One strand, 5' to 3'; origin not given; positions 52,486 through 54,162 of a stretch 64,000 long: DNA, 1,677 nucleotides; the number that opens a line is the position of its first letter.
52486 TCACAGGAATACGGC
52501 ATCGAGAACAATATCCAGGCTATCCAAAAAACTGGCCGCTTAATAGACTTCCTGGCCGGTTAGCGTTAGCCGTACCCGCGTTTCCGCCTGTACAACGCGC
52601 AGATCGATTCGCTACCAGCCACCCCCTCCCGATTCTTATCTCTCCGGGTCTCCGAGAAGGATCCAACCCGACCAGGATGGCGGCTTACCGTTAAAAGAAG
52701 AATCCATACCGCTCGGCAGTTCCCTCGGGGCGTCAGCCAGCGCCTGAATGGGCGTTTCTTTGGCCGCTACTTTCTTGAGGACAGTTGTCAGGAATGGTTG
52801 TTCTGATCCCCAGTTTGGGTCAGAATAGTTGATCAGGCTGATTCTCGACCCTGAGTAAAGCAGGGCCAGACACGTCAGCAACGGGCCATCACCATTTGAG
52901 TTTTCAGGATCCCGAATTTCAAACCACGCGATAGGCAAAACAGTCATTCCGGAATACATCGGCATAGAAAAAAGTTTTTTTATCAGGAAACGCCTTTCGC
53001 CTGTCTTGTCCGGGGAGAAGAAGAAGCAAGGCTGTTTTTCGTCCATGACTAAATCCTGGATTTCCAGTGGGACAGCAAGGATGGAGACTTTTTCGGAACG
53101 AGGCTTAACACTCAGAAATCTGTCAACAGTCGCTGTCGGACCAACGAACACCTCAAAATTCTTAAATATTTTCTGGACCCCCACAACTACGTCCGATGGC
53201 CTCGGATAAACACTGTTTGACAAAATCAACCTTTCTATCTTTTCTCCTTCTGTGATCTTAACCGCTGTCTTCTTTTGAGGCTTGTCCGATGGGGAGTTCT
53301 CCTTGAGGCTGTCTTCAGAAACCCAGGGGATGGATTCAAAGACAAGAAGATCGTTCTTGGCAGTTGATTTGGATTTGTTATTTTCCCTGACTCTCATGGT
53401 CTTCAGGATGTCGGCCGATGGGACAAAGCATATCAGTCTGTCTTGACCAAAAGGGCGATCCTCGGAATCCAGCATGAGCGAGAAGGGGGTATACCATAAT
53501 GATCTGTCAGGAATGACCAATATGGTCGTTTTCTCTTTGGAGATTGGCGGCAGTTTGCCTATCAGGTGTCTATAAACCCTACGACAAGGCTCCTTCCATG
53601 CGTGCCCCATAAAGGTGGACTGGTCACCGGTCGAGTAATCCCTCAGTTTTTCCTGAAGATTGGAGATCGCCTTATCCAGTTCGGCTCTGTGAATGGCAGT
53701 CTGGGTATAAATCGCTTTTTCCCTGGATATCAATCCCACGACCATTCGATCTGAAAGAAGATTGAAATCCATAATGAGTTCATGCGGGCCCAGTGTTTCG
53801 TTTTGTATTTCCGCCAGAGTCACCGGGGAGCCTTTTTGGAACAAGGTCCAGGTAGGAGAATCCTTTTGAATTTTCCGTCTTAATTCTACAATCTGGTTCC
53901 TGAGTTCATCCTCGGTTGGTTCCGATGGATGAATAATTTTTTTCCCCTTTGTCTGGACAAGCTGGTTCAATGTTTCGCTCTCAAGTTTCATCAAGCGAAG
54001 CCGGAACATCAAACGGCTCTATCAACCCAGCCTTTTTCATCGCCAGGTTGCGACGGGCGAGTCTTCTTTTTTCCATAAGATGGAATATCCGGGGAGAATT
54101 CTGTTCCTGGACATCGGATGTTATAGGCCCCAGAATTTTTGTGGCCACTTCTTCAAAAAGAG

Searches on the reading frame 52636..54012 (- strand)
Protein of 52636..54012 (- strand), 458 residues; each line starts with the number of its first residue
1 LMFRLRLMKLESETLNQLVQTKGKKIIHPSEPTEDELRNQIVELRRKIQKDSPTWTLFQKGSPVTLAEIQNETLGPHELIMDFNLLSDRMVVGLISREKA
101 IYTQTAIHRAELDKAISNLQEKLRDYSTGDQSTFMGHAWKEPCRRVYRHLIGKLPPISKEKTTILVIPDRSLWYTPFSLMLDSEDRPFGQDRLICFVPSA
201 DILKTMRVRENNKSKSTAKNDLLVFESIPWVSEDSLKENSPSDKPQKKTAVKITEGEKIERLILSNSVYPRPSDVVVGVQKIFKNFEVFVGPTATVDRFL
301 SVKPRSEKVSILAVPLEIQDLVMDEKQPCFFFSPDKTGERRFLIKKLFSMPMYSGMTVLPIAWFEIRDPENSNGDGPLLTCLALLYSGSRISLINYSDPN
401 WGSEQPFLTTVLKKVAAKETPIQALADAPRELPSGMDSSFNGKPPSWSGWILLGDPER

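Call 43: search_protein_families(library=pfam, proteins=[window:52636-54012:-], max_evalue=0.00001)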
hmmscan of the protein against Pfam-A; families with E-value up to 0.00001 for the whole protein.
window:52636-54012:- (458 aa): 1 family
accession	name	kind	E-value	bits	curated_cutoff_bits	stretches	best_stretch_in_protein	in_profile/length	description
PF12770.12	CHAT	-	6.3e-08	32.8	24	0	141-224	2-83/289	CHAT domain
